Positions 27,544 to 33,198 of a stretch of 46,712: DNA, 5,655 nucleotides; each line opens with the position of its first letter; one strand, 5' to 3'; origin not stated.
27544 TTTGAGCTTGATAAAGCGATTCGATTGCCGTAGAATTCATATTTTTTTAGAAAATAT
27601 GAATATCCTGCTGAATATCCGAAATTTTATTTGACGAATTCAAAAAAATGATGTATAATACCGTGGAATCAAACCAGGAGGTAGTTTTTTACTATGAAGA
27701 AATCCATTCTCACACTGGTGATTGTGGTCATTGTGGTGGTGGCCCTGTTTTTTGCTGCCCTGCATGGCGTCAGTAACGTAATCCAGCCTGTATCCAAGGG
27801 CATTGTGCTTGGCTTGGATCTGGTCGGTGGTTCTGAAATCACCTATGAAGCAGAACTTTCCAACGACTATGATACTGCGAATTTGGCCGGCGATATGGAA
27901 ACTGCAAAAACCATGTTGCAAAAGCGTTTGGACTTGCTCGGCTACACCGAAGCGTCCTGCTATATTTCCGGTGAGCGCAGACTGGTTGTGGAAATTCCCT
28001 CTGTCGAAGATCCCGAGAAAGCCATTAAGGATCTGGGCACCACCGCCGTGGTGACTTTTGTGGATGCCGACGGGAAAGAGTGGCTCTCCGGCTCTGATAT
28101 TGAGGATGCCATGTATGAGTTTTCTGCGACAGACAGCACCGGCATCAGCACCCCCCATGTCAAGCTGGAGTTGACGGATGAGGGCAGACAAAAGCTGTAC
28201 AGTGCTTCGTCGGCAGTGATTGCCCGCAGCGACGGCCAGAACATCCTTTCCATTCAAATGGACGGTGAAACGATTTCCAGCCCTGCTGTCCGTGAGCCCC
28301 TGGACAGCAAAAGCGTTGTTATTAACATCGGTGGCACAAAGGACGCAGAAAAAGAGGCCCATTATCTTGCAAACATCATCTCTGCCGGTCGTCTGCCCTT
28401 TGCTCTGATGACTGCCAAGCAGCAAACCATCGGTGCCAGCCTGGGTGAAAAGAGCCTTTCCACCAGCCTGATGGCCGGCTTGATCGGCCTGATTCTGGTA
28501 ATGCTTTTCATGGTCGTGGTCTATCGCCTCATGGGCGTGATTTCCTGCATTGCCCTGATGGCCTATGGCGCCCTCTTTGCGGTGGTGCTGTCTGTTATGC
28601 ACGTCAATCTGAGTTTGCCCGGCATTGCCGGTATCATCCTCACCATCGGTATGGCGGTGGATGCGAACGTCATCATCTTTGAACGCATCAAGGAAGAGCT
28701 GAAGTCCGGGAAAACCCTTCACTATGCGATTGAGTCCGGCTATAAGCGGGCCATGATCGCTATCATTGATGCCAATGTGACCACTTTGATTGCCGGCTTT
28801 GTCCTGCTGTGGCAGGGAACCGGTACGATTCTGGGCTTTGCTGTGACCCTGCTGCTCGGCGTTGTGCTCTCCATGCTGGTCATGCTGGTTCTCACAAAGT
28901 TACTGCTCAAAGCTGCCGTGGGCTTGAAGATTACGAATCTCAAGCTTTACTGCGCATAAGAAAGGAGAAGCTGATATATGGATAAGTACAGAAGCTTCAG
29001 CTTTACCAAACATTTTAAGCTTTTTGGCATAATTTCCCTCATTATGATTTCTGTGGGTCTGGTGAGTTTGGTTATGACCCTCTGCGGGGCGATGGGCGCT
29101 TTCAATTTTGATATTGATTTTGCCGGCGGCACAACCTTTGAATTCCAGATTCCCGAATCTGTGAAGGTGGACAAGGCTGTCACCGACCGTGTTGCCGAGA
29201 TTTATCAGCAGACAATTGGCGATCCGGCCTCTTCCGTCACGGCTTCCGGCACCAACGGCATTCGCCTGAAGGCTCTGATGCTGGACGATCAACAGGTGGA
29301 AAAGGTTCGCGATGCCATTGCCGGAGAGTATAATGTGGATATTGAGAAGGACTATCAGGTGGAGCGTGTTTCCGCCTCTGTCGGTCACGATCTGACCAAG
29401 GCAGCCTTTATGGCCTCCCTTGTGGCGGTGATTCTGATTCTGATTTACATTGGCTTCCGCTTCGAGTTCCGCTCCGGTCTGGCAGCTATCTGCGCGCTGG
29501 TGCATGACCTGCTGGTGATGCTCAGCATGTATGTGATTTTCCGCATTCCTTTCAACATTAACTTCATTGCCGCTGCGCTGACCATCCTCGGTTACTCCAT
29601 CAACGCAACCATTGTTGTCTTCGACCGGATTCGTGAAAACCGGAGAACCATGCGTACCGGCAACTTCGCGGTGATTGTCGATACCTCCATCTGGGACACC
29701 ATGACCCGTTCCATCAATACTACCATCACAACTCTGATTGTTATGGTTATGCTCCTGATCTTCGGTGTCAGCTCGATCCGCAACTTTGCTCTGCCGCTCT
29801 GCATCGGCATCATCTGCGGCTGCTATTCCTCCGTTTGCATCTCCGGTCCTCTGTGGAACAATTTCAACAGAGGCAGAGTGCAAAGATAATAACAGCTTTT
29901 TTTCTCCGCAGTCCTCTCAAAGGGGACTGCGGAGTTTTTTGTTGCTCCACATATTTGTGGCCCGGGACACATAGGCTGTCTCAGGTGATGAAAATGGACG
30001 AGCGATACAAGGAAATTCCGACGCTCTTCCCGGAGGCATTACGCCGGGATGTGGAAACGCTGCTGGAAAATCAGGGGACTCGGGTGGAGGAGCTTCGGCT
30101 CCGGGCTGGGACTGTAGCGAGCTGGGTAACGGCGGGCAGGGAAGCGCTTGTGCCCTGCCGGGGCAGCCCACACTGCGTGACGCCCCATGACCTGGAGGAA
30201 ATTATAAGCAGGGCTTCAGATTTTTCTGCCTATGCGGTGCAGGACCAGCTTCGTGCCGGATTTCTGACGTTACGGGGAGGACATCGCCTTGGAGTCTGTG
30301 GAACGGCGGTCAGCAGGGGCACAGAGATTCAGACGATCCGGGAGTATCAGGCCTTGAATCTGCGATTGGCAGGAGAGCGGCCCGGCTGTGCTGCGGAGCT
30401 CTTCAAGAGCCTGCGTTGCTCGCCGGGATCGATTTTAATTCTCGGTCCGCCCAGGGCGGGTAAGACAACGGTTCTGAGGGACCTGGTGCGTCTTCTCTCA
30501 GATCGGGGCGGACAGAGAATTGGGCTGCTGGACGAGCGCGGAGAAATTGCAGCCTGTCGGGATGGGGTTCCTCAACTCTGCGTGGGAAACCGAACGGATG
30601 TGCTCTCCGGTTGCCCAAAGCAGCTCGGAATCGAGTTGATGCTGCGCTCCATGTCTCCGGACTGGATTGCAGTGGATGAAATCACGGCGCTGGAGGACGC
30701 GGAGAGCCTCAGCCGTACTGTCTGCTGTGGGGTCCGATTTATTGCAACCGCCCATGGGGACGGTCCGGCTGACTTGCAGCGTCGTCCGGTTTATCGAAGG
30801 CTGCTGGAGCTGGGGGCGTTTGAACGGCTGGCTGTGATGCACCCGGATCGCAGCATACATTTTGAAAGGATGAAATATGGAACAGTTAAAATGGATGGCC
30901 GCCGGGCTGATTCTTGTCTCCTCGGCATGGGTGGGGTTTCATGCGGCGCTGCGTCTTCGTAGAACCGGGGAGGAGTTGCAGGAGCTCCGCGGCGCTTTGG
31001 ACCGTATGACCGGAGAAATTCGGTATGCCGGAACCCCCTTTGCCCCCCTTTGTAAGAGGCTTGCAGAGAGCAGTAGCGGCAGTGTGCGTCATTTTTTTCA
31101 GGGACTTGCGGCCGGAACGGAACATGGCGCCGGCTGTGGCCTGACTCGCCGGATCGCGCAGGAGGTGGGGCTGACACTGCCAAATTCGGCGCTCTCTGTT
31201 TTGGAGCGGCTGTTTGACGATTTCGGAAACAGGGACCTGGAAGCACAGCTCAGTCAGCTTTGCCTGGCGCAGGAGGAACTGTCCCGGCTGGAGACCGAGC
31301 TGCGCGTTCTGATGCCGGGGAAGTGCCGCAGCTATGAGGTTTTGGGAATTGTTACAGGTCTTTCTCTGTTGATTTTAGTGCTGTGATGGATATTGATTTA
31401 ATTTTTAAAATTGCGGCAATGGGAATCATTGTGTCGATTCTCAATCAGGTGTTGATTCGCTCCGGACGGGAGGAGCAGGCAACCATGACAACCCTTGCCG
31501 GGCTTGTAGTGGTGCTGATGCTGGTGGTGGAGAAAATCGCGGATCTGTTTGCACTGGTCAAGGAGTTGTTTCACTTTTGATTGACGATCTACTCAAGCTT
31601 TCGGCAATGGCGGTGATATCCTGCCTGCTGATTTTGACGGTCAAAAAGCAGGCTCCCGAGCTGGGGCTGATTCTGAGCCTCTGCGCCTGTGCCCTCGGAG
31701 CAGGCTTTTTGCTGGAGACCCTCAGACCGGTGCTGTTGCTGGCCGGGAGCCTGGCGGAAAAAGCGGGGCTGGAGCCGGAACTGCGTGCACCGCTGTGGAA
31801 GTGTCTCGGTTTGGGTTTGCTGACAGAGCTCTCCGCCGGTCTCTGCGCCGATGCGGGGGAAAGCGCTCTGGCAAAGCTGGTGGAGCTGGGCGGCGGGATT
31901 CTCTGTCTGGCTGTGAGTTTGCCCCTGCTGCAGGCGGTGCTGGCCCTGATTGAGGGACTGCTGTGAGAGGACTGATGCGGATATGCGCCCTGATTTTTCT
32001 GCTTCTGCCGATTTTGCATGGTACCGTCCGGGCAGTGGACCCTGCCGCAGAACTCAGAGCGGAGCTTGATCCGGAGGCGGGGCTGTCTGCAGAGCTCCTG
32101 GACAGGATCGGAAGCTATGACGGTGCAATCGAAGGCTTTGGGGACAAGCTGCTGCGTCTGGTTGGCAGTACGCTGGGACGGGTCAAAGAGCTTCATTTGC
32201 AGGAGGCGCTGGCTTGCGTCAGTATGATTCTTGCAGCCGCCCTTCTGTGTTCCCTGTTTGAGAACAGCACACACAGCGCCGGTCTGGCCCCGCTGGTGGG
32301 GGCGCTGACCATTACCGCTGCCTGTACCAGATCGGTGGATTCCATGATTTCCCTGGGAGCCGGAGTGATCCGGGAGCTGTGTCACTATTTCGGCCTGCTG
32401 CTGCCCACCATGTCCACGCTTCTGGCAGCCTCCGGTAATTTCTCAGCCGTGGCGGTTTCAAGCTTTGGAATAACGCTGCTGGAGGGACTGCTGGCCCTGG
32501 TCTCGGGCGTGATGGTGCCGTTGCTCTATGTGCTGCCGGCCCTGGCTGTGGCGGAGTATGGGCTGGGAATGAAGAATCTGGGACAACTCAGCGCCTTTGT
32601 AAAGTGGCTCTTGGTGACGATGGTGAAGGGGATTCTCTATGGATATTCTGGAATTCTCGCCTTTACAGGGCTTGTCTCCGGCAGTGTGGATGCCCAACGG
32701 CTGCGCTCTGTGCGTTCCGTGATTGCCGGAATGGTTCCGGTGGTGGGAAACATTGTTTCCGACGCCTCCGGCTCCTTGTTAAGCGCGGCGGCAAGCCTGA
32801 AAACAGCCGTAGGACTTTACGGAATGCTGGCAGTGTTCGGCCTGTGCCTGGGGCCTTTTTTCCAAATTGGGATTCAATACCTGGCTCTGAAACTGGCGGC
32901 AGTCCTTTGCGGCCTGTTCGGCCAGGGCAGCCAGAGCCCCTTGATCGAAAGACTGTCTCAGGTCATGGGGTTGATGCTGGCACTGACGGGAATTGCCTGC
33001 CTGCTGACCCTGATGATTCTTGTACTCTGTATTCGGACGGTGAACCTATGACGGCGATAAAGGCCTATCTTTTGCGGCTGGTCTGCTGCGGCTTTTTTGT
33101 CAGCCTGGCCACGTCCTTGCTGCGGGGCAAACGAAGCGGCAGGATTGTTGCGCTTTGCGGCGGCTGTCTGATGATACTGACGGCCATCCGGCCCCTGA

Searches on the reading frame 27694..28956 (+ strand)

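Call 35: search_protein_families(library=pfam, proteins=[window:27694-28956:+], max_evalue=0.00001)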
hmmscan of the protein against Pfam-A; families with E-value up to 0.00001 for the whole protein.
window:27694-28956:+ (421 aa): 4 families
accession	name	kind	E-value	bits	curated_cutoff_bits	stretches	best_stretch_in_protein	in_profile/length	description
PF02355.23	SecD_SecF_C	-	1.2e-15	57.9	20.5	1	240-395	15-173/189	Protein export membrane protein SecD/SecF, C-terminal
PF21760.3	SecD_1st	-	8.1e-14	51.3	27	1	68-126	1-59/60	Protein translocase subunit SecDF, P1 domain, N-terminal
PF22599.2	SecDF_P1_head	-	4.7e-11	43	27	1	128-235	18-113/114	SecDF, P1 head subdomain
PF03176.21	MMPL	-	3e-07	30.2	20.5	1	255-401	142-295/333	MMPL family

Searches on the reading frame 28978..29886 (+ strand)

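Call 35: search_protein_families(library=pfam, proteins=[window:28978-29886:+], max_evalue=0.00001)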
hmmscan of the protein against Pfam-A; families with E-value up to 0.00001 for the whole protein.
window:28978-29886:+ (303 aa): 1 family
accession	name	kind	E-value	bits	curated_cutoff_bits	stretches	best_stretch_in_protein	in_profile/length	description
PF02355.23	SecD_SecF_C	-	1.2e-58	198.1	20.5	1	124-296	14-186/189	Protein export membrane protein SecD/SecF, C-terminal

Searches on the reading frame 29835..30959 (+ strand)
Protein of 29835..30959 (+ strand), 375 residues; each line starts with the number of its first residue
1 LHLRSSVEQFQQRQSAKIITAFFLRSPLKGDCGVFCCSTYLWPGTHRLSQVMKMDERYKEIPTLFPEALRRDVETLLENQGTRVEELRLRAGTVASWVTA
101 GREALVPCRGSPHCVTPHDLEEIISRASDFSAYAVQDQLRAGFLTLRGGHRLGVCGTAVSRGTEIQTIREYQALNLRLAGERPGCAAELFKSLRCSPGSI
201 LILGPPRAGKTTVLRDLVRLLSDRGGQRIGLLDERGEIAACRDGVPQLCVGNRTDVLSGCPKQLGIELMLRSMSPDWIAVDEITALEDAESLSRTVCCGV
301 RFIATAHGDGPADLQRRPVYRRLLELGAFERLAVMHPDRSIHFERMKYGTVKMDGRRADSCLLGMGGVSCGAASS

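Call 35: search_protein_families(library=pfam, proteins=[window:29835-30959:+], max_evalue=0.00001)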
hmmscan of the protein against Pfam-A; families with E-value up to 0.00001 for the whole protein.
window:29835-30959:+ (375 aa): 2 families
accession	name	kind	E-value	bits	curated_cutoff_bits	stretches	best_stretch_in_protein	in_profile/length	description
PF19568.5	Spore_III_AA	-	1.3e-66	225.2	27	1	56-338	2-289/306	Sporulation stage III, protein AA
PF00437.27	T2SSE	-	9.7e-06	24.9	24.9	0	172-312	117-249/370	Type II/IV secretion system protein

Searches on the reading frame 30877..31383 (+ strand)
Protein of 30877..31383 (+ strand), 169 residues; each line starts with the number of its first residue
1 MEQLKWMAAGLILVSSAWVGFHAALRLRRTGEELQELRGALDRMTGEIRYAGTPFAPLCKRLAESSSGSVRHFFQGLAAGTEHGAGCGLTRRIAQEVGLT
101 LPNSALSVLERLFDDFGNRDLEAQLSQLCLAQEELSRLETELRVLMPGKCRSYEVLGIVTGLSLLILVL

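Call 35: search_protein_families(library=pfam, proteins=[window:30877-31383:+], max_evalue=0.00001)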
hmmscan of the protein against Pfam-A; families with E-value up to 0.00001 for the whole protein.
window:30877-31383:+ (169 aa): 1 family
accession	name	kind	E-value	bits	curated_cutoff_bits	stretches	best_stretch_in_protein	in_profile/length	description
PF09548.15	Spore_III_AB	-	1.1e-31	110.6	32.5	1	5-168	1-169/170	Stage III sporulation protein AB (spore_III_AB)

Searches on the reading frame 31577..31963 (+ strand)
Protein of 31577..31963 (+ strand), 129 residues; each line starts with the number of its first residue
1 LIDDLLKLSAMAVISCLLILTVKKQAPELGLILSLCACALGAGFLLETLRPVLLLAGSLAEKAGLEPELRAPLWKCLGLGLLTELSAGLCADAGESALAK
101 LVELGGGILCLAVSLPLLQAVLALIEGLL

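Call 35: search_protein_families(library=pfam, proteins=[window:31577-31963:+], max_evalue=0.00001)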
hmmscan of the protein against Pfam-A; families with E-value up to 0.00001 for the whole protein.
window:31577-31963:+ (129 aa): 1 family
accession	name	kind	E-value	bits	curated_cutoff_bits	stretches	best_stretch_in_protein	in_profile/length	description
PF06686.16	SpoIIIAC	-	2.2e-16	60.2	24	1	73-128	1-56/56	Stage III sporulation protein AC/AD protein family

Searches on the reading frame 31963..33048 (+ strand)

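Call 59: search_protein_families(library=pfam, proteins=[window:31963-33048:+], max_evalue=0.001)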
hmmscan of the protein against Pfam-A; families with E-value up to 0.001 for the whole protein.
window:31963-33048:+ (362 aa): 1 family
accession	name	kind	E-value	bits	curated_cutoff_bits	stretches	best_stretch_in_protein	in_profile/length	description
PF09546.15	Spore_III_AE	-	3.3e-34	119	27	1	50-357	13-318/321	Stage III sporulation protein AE (spore_III_AE)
